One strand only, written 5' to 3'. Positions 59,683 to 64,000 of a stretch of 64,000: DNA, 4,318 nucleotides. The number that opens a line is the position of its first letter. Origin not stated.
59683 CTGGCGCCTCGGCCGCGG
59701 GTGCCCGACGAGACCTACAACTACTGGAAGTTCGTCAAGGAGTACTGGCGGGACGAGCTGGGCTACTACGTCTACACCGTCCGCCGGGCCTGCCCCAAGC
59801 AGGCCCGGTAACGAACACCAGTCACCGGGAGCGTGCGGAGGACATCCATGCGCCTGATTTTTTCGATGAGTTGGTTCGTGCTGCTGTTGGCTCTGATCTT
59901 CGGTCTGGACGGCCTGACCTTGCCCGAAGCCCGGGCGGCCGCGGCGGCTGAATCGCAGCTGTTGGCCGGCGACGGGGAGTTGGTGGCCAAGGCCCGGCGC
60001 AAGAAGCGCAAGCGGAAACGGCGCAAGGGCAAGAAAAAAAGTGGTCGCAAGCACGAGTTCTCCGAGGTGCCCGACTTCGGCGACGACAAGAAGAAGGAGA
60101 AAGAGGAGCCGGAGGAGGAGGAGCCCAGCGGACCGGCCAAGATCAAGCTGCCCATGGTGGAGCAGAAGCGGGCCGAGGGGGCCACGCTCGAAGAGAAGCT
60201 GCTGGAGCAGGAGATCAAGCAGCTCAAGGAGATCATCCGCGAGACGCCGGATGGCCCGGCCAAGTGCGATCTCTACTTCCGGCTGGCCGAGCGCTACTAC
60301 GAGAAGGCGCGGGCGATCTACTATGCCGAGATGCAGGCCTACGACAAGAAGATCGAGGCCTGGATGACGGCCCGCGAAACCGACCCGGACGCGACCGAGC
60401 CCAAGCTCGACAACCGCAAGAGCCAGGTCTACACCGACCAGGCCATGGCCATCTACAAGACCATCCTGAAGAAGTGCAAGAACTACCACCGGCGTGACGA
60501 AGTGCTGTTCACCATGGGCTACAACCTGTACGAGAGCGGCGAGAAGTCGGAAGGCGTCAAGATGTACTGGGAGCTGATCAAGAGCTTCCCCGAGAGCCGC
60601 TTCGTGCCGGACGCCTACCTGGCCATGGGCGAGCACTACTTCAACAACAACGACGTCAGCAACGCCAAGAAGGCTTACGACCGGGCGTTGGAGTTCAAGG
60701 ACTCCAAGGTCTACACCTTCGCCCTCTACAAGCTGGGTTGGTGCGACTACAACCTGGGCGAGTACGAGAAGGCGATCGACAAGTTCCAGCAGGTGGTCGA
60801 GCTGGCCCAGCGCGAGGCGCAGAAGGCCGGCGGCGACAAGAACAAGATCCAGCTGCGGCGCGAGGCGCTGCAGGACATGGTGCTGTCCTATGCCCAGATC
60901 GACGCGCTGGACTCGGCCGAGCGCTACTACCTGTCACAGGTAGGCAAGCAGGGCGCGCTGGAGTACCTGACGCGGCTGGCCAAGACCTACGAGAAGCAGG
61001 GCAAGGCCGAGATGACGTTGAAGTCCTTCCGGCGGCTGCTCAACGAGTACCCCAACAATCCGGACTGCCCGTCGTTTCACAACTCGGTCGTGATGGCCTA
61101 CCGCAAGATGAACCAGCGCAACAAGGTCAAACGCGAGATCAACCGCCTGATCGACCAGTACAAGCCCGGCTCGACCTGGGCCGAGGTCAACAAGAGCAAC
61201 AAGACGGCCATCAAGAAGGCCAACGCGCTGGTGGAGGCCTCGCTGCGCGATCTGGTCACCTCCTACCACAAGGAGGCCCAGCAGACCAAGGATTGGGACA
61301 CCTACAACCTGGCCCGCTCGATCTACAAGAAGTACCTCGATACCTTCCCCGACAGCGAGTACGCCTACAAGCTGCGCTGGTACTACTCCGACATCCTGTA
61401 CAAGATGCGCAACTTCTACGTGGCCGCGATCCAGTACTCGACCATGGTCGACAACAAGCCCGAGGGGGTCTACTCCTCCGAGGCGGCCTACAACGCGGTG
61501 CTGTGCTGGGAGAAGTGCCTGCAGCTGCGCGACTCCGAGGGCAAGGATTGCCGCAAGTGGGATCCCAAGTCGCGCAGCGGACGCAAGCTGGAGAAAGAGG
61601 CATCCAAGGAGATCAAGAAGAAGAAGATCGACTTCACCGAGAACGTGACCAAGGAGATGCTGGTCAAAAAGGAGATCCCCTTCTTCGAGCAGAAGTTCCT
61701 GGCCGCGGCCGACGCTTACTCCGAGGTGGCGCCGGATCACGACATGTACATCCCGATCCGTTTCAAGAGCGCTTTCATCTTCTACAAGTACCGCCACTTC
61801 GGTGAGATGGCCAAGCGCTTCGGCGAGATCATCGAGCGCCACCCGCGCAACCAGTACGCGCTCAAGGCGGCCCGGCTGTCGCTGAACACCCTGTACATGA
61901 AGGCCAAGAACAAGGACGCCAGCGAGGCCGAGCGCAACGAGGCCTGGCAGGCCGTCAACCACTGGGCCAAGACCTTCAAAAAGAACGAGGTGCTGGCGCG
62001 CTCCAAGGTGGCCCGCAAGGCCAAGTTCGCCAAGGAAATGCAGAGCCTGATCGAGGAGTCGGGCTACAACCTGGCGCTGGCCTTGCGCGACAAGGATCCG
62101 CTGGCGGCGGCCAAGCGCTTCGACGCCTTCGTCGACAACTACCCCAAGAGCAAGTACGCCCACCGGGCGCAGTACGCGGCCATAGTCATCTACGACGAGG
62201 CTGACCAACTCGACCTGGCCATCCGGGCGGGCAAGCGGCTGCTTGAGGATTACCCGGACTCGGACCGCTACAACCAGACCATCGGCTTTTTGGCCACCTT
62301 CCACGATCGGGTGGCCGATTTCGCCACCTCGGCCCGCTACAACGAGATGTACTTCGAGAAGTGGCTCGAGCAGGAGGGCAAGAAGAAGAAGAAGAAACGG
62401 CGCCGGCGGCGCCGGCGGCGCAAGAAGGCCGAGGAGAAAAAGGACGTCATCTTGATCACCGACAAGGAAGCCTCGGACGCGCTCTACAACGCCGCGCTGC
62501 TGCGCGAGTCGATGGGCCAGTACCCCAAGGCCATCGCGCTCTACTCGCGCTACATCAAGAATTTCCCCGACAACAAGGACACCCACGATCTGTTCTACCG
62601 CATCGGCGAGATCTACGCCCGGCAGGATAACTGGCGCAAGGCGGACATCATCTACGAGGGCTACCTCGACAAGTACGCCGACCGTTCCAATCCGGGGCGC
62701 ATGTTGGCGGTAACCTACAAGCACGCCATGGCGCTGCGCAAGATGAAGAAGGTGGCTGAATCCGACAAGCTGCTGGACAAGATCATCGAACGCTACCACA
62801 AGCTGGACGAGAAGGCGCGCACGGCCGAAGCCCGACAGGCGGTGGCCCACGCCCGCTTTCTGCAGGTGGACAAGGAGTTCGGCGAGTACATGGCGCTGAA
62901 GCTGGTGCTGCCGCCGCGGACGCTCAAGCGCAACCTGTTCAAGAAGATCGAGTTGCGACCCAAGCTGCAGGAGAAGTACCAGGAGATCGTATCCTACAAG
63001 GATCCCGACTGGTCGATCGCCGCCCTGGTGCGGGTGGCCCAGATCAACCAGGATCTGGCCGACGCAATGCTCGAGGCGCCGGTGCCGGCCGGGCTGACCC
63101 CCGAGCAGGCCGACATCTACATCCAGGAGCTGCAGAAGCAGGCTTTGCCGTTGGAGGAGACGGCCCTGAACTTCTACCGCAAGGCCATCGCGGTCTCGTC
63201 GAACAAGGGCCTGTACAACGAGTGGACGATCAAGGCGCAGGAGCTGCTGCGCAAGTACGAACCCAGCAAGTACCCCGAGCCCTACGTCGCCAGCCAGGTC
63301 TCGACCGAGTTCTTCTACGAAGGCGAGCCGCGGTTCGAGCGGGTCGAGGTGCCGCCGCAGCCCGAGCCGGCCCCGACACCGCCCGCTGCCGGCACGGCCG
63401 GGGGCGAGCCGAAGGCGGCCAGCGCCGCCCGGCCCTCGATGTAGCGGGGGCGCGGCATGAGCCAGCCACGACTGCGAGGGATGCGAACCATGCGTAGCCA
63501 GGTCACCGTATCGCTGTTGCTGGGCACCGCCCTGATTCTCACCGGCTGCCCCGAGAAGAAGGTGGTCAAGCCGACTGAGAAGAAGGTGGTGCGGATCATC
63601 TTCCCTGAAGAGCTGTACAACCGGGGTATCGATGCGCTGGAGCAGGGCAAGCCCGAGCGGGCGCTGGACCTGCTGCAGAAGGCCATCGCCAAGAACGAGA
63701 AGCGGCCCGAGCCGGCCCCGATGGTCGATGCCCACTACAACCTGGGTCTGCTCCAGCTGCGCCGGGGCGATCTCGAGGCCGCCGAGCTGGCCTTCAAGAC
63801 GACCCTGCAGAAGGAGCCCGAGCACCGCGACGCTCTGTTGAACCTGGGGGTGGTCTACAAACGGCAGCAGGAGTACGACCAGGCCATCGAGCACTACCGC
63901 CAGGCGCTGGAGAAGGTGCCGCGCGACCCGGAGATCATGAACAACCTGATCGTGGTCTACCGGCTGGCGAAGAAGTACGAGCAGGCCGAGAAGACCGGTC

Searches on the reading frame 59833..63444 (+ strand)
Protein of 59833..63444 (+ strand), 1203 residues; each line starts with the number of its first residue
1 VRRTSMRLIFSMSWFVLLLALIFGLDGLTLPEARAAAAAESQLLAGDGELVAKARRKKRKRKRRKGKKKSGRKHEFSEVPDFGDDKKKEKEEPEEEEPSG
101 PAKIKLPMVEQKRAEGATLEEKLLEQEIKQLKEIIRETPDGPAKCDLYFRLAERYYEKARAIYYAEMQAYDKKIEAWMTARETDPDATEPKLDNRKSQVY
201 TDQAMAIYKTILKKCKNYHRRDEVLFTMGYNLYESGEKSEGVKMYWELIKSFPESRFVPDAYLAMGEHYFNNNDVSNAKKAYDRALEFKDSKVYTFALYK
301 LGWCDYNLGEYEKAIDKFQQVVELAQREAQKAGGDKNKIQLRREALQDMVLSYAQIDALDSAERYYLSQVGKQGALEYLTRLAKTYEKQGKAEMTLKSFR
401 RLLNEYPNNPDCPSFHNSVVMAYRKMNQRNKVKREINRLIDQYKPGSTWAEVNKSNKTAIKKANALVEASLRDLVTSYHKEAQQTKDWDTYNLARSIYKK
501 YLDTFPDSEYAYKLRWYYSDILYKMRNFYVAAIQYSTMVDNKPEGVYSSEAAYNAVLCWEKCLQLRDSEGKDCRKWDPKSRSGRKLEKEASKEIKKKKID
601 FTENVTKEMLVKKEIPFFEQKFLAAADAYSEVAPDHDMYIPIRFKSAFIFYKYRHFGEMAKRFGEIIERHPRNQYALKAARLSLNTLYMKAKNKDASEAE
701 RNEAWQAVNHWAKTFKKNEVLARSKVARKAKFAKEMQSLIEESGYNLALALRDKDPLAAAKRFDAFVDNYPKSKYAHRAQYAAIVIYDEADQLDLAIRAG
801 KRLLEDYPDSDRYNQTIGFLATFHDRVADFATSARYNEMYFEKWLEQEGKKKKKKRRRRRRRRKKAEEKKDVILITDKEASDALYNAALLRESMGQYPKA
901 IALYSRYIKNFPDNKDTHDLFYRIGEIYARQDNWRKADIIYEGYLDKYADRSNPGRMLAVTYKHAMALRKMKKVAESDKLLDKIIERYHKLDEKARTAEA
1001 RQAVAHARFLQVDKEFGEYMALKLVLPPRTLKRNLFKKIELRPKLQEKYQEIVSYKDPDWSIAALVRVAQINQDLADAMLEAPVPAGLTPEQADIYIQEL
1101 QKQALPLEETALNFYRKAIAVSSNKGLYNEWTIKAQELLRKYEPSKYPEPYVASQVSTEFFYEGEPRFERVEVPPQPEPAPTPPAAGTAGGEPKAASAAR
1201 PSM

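Call 26: search_protein_families(library=pfam, proteins=[window:59833-63444:+], max_evalue=1)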
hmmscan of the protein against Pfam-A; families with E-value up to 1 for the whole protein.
window:59833-63444:+ (1203 aa): 17 families
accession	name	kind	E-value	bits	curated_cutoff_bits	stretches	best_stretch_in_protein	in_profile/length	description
PF13174.12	TPR_6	-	1.5e-33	113.5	26.3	7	882-913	1-32/33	Tetratricopeptide repeat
PF07719.23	TPR_2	-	1.9e-17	62.3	27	3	297-325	3-31/34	Tetratricopeptide repeat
PF13428.12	TPR_14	-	3.3e-16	58.6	23.5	2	882-917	2-37/44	Tetratricopeptide repeat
PF00515.34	TPR_1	-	3.3e-13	49.3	27.8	3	882-914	2-34/34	Tetratricopeptide repeat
PF13424.12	TPR_12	-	4.2e-12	46.5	30.1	3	261-326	5-76/77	Tetratricopeptide repeat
PF13432.12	TPR_16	-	2.2e-08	34.8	32.7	5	263-325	1-61/65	Tetratricopeptide repeat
PF13176.12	TPR_7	-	8.5e-07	29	27.9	1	297-330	1-34/36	Tetratricopeptide repeat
PF13181.12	TPR_8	-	9.5e-07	28.9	25.7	2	260-288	2-30/34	Tetratricopeptide repeat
PF13371.12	TPR_9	-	1.8e-05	25.1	35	1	858-917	6-65/73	Tetratricopeptide repeat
PF14559.12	TPR_19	-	2.3e-05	25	25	1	894-952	4-59/68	Tetratricopeptide repeat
PF13525.12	YfiO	-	5.2e-05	23.5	25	2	750-812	15-77/203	Outer membrane lipoprotein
PF12862.13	ANAPC5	-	0.0003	21.2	23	1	279-330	22-73/91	Anaphase-promoting complex subunit 5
PF12895.13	ANAPC3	-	0.0061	17.2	27.2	1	266-318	30-79/82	Anaphase-promoting complex, cyclosome, subunit 3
PF13414.12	TPR_11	-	0.0098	16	26.8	0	306-324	5-23/42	TPR repeat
PF18160.6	SLATT_5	-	0.08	12.7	29.5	1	193-246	115-168/192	SMODS and SLOG-associating 2TM effector domain family 5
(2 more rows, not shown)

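Call 31: search_protein_families(library=ncbifam, proteins=[window:59833-63444:+], max_evalue=0.01)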
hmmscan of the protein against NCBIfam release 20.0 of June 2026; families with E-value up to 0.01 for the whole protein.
window:59833-63444:+ (1203 aa): 10 families
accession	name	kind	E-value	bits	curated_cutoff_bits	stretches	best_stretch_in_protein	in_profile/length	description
TIGR02795.1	tol_pal_ybgF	equivalog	3.4e-37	127.7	90.1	4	883-999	4-116/119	tol-pal system protein YbgF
TIGR03302.1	OM_YfiO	subfamily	9.4e-18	64.6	81.4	3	216-449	27-238/239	outer membrane protein assembly factor BamD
NF052312.1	T9SS_PorW_SprE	equivalog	1.9e-14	53.3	250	4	120-290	191-359/716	type IX secretion system periplasmic lipoprotein PorW/SprE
NF040959.1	MamA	equivalog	3.8e-12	46.1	200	1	211-328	59-172/204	magnetosome protein MamA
NF008068.0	PRK10803.1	equivalog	3.4e-07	30.5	383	1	237-324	158-246/263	cell division protein CpoB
TIGR02552.1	LcrH_SycD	equivalog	2.6e-06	27.2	104.8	1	223-330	19-121/136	SycD/LcrH family type III secretion system chaperone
NF004799.0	PRK06148.1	subfamily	0.00028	19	1128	1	353-495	27-166/1015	hypothetical protein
NF033920.0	C39_PA2778_fam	equivalog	0.00054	19.4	150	1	230-324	164-253/255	PA2778 family cysteine peptidase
NF002725.1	PRK02603.1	equivalog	0.0036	17.3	143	0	883-989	37-144/173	photosystem I assembly protein Ycf3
NF011886.0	PRK15359.1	equivalog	0.0094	15.7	146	0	203-330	7-127/144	type III secretion system chaperone protein SscB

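Call 33: find_encoding_contigs(protein=window:59833-63444:+, flank=10000, max_places=3)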
Protein window:59833-63444:+ (1203 aa): no gene with exactly this product is on record in the collection.

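Call 44: find_homologous_proteins(query=window:59833-63444:+, max_evalue=1e-20)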
Query window:59833-63444:+ (1203 aa): 135 proteins with E <= 1e-20 among 8000 candidates; the best 120 are listed.
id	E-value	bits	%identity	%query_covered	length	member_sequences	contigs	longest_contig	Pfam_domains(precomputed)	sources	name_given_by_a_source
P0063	0.0e+0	2579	95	100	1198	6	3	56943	PF14559.13,PF13371.13,PF00515.35,PF13424.13,PF13432.13,PF13428.13,PF07719.24,PF13174.13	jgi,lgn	jgi:TolA-binding protein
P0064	0.0e+0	2096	77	97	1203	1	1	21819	PF00515.35,PF13424.13,PF13176.13,PF13432.13,PF13428.13,PF13181.13,PF07719.24,PF13174.13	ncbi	-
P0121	0.0e+0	1982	74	99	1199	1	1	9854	PF00515.35,PF13424.13,PF13432.13,PF13428.13,PF13181.13,PF07719.24,PF13174.13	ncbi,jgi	jgi:tetratricopeptide (TPR) repeat protein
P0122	0.0e+0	1952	73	97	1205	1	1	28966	PF00515.35,PF13424.13,PF13176.13,PF13432.13,PF13428.13,PF07719.24,PF13174.13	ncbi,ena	-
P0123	0.0e+0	1865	71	96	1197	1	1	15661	PF00515.35,PF13424.13,PF13176.13,PF13432.13,PF13428.13,PF07719.24,PF13174.13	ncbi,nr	ncbi:MAG: tetratricopeptide repeat protein [Deltaproteobacteria bacterium]|nr:tetratricopeptide repe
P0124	0.0e+0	1805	71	90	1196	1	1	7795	PF13424.13,PF13432.13,PF13428.13,PF07719.24,PF13174.13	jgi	-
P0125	0.0e+0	1748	66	99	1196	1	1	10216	PF10602.16,PF13424.13,PF13432.13,PF13428.13,PF07719.24,PF13174.13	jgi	jgi:tetratricopeptide (TPR) repeat protein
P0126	0.0e+0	1736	66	97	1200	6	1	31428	PF13414.13,PF00515.35,PF13424.13,PF13176.13,PF13432.13,PF13428.13,PF07719.24,PF13174.13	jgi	-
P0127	0.0e+0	1705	68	91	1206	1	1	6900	PF10602.16,PF09976.16,PF13432.13,PF13428.13,PF13181.13,PF07719.24,PF13174.13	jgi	-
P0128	0.0e+0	1701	63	99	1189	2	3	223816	PF14559.13,PF00515.35,PF13432.13,PF13428.13,PF13181.13,PF07719.24,PF13174.13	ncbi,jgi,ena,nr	ncbi:MAG TPA: tetratricopeptide repeat protein [Myxococcota bacterium]|nr:tetratricopeptide repeat p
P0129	0.0e+0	1660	67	91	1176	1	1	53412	PF00515.35,PF13176.13,PF13432.13,PF13428.13,PF13181.13,PF07719.24,PF13174.13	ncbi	-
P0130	0.0e+0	1651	62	99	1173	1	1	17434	PF10602.16,PF14559.13,PF00515.35,PF13424.13,PF13176.13,PF13432.13,PF13428.13,PF13181.13,PF07719.24,PF13174.13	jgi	jgi:TolA-binding protein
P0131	0.0e+0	1625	65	90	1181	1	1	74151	PF13424.13,PF13176.13,PF13432.13,PF13428.13,PF13181.13,PF07719.24,PF13174.13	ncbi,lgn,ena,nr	ncbi:MAG: tetratricopeptide repeat protein [Myxococcales bacterium]|nr:tetratricopeptide repeat prot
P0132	0.0e+0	1589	64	91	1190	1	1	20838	PF13424.13,PF13176.13,PF13428.13,PF13181.13,PF07719.24,PF13174.13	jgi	jgi:tetratricopeptide (TPR) repeat protein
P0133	0.0e+0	1557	60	95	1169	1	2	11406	PF14559.13,PF13525.13,PF00515.35,PF13432.13,PF13428.13,PF13181.13,PF07719.24,PF13174.13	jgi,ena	-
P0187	1.4e-140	489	31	87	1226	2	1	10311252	PF24575.2,PF13525.13,PF13174.13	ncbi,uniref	ncbi:tetratricopeptide repeat protein [Myxococcus stipitatus]|uniref:tetratricopeptide repeat protei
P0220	1.3e-74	270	27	86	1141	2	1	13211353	PF14559.13,PF24575.2,PF13525.13,PF00515.35,PF13424.13,PF13432.13,PF13428.13,PF13181.13,PF07719.24,PF13174.13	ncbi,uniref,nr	ncbi:tetratricopeptide repeat protein [Pyxidicoccus parkwayensis]|uniref:Tetratricopeptide repeat pr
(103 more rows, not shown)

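Call 46: find_encoding_contigs(protein=P0187, flank=10000, max_places=1)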
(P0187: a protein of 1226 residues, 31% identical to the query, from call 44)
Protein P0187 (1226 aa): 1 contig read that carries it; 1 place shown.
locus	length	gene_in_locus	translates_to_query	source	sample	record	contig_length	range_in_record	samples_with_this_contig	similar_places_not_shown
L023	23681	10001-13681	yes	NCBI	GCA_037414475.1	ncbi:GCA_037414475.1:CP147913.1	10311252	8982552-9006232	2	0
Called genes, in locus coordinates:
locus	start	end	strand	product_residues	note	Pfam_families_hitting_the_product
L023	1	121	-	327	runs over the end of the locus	PF07726:AAA_3, PF07728:AAA_5, PF00004:AAA (weak), PF17863:AAA_lid_2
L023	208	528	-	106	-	PF13466:STAS_2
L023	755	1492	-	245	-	PF01464:SLT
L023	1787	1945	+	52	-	PF18919:DUF5670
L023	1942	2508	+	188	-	-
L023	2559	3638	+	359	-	PF13795:HupE_UreJ_2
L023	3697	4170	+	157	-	-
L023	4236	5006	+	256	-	-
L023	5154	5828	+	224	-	PF00297:Ribosomal_L3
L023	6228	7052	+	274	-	-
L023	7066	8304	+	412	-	-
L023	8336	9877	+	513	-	PF13432:TPR_16 (faint)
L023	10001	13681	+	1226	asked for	PF13174:TPR_6 (faint), PF13525:YfiO (faint), PF24575:TPR_Slam (faint)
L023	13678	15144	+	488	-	PF00515:TPR_1 (faint), PF13181:TPR_8 (faint), PF13428:TPR_14 (faint), PF14559:TPR_19 (weak), PF13432:TPR_16, PF07719:TPR_2 (weak), PF14559:TPR_19 (weak), PF13424:TPR_12 (weak), +9 more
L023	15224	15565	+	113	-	-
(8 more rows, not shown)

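Call 47: find_encoding_contigs(protein=P0220, flank=10000, max_places=1)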
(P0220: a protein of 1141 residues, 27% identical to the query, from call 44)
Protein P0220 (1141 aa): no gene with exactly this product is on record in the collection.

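Call 86: find_encoding_contigs(protein=P0128, flank=10000, max_places=1)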
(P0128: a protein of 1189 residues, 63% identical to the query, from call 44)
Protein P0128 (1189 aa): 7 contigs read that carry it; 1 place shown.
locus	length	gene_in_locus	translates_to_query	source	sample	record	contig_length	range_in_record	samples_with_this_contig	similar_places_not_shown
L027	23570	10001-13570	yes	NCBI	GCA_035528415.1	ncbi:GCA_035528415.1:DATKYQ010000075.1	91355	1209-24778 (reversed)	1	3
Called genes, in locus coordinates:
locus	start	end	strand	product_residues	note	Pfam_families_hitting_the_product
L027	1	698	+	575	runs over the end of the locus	PF00128:Alpha-amylase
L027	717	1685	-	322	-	-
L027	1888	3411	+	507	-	PF00069:Pkinase, PF07714:PK_Tyr_Ser-Thr, PF08308:PEGA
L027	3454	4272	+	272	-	-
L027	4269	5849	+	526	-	-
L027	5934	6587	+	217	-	PF00297:Ribosomal_L3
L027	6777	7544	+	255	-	PF13505:OMP_b-brl (weak)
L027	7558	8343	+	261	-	-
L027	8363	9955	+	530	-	PF12895:ANAPC3 (faint), PF13174:TPR_6 (faint), PF13424:TPR_12 (faint), PF14559:TPR_19 (faint), PF00515:TPR_1 (faint), PF07719:TPR_2 (faint)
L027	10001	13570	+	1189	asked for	PF13428:TPR_14 (faint), PF00515:TPR_1 (faint), PF07719:TPR_2 (faint), PF13181:TPR_8 (faint), PF13432:TPR_16 (faint), PF14559:TPR_19 (faint), PF13174:TPR_6 (faint)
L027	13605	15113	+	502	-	PF13371:TPR_9 (faint), PF13432:TPR_16, PF14559:TPR_19 (weak), PF13432:TPR_16, PF14559:TPR_19 (weak), PF23914:TPR_CcmH_CycH, PF00515:TPR_1, PF14559:TPR_19, +12 more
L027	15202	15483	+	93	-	-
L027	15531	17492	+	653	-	PF16697:Yop-YscD_cpl, PF00498:FHA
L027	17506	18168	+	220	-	-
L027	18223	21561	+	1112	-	PF00072:Response_reg, PF01590:GAF, PF13185:GAF_2, PF13492:GAF_3 (weak), PF00512:HisKA, PF02518:HATPase_c, PF00072:Response_reg, PF00990:GGDEF, +2 more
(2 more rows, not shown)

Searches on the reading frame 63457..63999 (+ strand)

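Call 31: search_protein_families(library=ncbifam, proteins=[window:63457-63999:+], max_evalue=0.01)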
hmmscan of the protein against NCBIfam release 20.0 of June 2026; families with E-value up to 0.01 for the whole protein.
window:63457-63999:+ (181 aa): 35 families (the best 25 are shown)
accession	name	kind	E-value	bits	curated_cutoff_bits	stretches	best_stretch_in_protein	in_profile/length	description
TIGR02521.1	type_IV_pilW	equivalog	5e-18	65.5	154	2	82-178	23-119/234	type IV pilus biogenesis/stability protein PilW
NF033762.1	social_mot_Tgl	equivalog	5.3e-18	65.3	225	2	17-151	5-127/252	social motility TPR repeat lipoprotein Tgl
NF040959.1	MamA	equivalog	6.6e-17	61.6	200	1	55-177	42-158/204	magnetosome protein MamA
TIGR02917.1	PEP_TPR_lipo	equivalog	4e-14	51.5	312.2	2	74-173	720-819/899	XrtA/PEP-CTERM system TPR-repeat protein PrsT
NF002725.1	PRK02603.1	equivalog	1.2e-12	48.1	143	1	97-174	42-122/173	photosystem I assembly protein Ycf3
TIGR02795.1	tol_pal_ybgF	equivalog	1.4e-11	45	90.1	1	50-159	2-111/119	tol-pal system protein YbgF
TIGR02552.1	LcrH_SycD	equivalog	6e-11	42.2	104.8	1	93-179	21-107/136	SycD/LcrH family type III secretion system chaperone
NF033758.1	gliding_GltE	equivalog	1e-10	41.2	225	1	90-173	86-169/411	adventurous gliding motility TPR repeat lipoprotein GltE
NF047558.1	TPR_END_plus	domain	3e-10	39.9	32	1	53-82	2-31/56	TPR end-of-group domain-containing protein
NF047507.1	TPR_BatC_Lepto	exception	4.9e-10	39.2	175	1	53-130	61-136/214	TPR repeat-containing protein BatC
TIGR03302.1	OM_YfiO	subfamily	8.4e-10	38.5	81.4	2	18-79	4-62/239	outer membrane protein assembly factor BamD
NF033920.0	C39_PA2778_fam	equivalog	4.2e-08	32.9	150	1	102-179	168-245/255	PA2778 family cysteine peptidase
NF052415.1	T3SS_chap_SctY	equivalog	1.2e-07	32.2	70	1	96-157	12-73/106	type III secretion apparatus assembly chaperone SctY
NF047371.1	FlcA_CTERM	equivalog_domain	1.5e-07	30.3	300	1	58-153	447-536/646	periplasmic flagellar collar protein FlcA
NF008391.2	PRK11189.1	equivalog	8e-07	28.8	250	1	19-168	7-144/297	lipoprotein NlpI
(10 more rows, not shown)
